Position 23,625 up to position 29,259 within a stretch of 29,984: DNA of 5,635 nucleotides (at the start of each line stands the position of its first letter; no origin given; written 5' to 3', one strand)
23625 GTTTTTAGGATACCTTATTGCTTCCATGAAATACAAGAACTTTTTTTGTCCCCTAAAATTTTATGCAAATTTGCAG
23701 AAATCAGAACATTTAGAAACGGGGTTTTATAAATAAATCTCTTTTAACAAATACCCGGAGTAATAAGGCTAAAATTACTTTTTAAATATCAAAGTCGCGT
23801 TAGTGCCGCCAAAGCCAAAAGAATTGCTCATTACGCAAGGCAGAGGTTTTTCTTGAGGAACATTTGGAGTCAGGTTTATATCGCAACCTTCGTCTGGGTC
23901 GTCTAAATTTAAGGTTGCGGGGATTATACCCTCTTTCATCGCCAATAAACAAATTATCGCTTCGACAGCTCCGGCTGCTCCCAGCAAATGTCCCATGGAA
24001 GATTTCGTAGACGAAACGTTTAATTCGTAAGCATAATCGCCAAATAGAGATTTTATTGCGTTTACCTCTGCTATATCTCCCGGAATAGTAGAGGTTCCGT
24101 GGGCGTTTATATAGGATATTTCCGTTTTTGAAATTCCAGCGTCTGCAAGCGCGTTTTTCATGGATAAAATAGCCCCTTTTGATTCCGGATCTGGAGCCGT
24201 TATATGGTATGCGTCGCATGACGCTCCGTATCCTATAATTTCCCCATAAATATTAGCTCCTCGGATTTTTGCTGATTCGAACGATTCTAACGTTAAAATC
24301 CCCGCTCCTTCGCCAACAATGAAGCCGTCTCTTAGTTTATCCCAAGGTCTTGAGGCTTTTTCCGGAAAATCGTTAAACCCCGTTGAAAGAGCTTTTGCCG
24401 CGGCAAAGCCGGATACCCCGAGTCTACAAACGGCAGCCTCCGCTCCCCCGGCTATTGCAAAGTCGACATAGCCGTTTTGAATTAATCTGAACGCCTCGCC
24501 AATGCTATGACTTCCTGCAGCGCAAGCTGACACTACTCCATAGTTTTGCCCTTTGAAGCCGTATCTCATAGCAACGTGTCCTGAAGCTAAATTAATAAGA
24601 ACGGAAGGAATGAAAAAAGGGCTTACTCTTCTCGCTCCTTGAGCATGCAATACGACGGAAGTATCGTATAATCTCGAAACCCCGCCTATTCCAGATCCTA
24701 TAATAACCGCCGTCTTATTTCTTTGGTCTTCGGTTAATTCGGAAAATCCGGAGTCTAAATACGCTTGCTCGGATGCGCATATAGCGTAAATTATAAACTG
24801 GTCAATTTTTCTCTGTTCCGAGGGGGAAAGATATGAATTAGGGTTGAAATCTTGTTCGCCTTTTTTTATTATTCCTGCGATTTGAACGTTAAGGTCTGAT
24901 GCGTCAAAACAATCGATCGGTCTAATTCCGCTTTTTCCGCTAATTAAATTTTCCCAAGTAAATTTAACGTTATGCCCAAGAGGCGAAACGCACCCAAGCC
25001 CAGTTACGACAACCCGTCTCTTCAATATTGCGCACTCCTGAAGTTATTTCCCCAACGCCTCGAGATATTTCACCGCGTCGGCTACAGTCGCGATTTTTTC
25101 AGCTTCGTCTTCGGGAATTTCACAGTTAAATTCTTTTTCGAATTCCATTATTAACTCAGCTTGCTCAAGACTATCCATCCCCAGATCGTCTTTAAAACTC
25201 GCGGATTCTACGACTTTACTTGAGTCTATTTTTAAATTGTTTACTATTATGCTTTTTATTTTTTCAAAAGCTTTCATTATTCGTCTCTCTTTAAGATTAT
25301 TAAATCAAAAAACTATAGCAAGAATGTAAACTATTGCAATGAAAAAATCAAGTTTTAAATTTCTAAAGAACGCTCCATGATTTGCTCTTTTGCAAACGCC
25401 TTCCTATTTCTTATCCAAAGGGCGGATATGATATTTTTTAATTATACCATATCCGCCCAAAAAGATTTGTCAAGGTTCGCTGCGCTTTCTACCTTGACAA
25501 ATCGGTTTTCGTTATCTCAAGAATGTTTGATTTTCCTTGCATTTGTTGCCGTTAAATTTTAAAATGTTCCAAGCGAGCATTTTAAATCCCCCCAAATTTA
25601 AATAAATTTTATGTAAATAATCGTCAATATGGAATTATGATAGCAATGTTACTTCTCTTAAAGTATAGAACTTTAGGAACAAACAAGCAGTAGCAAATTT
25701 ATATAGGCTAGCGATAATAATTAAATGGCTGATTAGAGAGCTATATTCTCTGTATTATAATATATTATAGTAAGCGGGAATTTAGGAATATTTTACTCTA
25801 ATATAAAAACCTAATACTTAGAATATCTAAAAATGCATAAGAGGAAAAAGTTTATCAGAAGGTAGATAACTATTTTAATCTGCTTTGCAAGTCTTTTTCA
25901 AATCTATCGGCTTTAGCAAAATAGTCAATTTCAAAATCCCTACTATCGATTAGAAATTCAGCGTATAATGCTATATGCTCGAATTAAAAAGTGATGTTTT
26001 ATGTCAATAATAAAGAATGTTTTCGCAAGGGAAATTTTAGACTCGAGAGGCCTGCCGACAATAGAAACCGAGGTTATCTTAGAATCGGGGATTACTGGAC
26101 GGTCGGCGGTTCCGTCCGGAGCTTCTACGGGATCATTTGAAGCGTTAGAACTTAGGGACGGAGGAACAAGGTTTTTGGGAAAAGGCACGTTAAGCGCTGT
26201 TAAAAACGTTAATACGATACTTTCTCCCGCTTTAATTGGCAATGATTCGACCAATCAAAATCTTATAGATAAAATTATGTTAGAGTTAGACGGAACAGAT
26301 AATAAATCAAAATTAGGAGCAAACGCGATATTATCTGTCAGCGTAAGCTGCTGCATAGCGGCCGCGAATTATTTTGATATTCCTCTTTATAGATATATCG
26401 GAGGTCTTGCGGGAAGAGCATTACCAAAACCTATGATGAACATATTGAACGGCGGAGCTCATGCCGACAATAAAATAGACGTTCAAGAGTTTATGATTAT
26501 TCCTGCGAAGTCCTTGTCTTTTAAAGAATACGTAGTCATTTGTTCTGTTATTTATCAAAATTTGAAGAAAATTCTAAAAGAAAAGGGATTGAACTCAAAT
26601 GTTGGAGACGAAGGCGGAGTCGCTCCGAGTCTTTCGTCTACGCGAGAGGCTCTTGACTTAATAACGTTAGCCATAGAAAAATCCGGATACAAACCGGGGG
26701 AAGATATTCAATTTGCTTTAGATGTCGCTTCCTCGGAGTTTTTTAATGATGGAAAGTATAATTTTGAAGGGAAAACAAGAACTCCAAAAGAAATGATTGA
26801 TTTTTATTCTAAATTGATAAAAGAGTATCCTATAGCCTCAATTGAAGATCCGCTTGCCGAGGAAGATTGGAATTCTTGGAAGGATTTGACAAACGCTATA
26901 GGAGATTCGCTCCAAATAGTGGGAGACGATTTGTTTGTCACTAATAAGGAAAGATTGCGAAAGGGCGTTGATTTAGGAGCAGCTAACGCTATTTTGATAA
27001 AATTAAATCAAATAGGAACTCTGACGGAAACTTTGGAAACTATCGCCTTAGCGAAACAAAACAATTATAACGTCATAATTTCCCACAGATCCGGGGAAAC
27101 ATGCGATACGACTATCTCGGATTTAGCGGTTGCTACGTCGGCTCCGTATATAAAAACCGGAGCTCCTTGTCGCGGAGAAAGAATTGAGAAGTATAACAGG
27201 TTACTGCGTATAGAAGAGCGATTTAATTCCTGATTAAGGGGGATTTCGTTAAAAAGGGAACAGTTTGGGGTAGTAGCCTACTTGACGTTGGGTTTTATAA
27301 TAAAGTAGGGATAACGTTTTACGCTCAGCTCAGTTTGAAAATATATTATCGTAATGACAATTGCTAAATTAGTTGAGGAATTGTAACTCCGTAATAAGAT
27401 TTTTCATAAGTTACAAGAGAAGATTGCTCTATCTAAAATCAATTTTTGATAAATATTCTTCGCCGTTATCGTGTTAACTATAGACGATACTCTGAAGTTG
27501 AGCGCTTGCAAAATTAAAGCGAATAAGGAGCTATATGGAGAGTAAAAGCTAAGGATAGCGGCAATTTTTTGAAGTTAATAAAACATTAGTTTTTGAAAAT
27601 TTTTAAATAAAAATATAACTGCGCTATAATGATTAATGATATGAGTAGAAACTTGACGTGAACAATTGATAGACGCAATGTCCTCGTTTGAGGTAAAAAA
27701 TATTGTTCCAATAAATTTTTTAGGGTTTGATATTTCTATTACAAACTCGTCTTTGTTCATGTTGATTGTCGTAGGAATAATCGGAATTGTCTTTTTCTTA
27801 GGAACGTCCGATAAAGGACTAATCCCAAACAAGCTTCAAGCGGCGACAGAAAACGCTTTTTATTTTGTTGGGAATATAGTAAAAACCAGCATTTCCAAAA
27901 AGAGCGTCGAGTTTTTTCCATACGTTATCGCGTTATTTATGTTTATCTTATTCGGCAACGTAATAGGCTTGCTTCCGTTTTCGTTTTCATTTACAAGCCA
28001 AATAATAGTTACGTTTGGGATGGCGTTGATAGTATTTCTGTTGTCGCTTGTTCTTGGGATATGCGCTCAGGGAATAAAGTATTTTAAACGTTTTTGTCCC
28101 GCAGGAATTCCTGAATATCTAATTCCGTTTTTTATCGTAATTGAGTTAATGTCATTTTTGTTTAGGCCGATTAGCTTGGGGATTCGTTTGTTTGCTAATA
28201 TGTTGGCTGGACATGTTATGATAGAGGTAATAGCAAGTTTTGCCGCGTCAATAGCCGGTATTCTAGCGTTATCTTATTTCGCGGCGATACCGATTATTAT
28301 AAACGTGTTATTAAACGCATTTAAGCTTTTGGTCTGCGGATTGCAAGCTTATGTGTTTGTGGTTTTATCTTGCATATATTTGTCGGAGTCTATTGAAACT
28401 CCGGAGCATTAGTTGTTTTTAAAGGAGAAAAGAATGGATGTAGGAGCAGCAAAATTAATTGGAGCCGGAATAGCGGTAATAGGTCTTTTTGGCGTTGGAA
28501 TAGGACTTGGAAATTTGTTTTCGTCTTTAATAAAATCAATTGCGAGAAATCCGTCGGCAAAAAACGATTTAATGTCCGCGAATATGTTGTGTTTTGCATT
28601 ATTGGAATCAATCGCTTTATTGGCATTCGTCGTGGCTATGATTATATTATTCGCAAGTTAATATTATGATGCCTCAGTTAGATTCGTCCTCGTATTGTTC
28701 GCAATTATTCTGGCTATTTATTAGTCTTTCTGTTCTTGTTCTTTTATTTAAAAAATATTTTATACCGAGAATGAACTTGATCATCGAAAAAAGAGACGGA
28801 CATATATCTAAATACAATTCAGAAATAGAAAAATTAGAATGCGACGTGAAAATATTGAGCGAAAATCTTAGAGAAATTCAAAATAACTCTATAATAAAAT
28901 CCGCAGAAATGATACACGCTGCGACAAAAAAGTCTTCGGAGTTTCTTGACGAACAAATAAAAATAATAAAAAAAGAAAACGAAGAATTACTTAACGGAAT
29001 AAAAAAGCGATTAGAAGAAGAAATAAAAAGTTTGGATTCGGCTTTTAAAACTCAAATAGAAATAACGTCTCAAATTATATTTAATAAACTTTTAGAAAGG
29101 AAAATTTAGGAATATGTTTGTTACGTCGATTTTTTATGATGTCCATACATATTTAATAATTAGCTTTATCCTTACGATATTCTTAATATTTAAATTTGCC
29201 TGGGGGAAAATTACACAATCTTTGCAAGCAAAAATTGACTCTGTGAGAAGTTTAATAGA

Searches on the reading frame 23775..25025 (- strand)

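Call 18: search_protein_families(library=pfam, proteins=[window:23775-25025:-], max_evalue=0.001)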
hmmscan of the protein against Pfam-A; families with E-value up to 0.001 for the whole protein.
window:23775-25025:- (416 aa): 2 families
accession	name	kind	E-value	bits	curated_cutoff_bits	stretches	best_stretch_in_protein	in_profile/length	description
PF00109.32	ketoacyl-synt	-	1.8e-53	182.2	20.8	1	3-250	2-250/252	Beta-ketoacyl synthase, N-terminal domain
PF02801.28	Ketoacyl-synt_C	-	5.3e-38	130.1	20.8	1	260-374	1-118/119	Beta-ketoacyl synthase, C-terminal domain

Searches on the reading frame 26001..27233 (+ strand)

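Call 18: search_protein_families(library=pfam, proteins=[window:26001-27233:+], max_evalue=0.001)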
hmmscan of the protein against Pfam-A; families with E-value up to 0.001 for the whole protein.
window:26001-27233:+ (410 aa): 3 families
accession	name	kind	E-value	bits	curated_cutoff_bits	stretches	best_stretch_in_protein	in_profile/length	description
PF00113.28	Enolase_C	-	1.1e-113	379.9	21.5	1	140-408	3-281/296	Enolase, C-terminal TIM barrel domain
PF03952.21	Enolase_N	-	2.9e-53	180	35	1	4-133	1-131/131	Enolase, N-terminal domain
PF13378.12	MR_MLE_C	-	1.4e-07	31.9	29.4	1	261-371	56-162/219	Enolase C-terminal domain-like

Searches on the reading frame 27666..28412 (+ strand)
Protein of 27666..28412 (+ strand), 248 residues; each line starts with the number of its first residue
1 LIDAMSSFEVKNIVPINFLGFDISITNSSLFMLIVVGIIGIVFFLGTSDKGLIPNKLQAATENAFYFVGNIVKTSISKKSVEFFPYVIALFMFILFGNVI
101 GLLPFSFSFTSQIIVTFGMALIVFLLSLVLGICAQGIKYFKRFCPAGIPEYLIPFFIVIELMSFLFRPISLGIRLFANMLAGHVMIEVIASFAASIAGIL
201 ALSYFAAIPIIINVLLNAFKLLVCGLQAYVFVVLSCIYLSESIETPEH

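Call 18: search_protein_families(library=pfam, proteins=[window:27666-28412:+], max_evalue=0.001)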
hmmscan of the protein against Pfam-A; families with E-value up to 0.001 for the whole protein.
window:27666-28412:+ (248 aa): 1 family
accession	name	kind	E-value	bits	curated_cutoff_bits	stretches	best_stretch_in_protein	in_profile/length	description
PF00119.25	ATP-synt_A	-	1.9e-57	195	33.9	1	30-240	2-217/217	ATP synthase A chain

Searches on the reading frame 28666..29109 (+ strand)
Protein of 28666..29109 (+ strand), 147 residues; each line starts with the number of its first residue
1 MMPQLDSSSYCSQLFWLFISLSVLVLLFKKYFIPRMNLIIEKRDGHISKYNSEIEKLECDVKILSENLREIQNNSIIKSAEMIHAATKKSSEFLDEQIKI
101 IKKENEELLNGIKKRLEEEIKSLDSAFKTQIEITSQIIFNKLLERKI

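Call 18: search_protein_families(library=pfam, proteins=[window:28666-29109:+], max_evalue=0.001)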
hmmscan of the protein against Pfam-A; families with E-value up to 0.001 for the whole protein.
window:28666-29109:+ (147 aa): 3 families
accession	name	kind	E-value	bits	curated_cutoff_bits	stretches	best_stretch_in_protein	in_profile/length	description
PF00430.23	ATP-synt_B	-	1.1e-09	38.9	28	1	14-143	2-131/132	ATP synthase B/B' CF(0)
PF02326.20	YMF19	-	7.6e-08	33.5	22.6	1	3-74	1-71/84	Plant ATP synthase F0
PF05933.18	Fun_ATP-synt_8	-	1.4e-05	25.6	26.1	1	2-37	1-36/48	Fungal ATP synthase protein 8 (A6L)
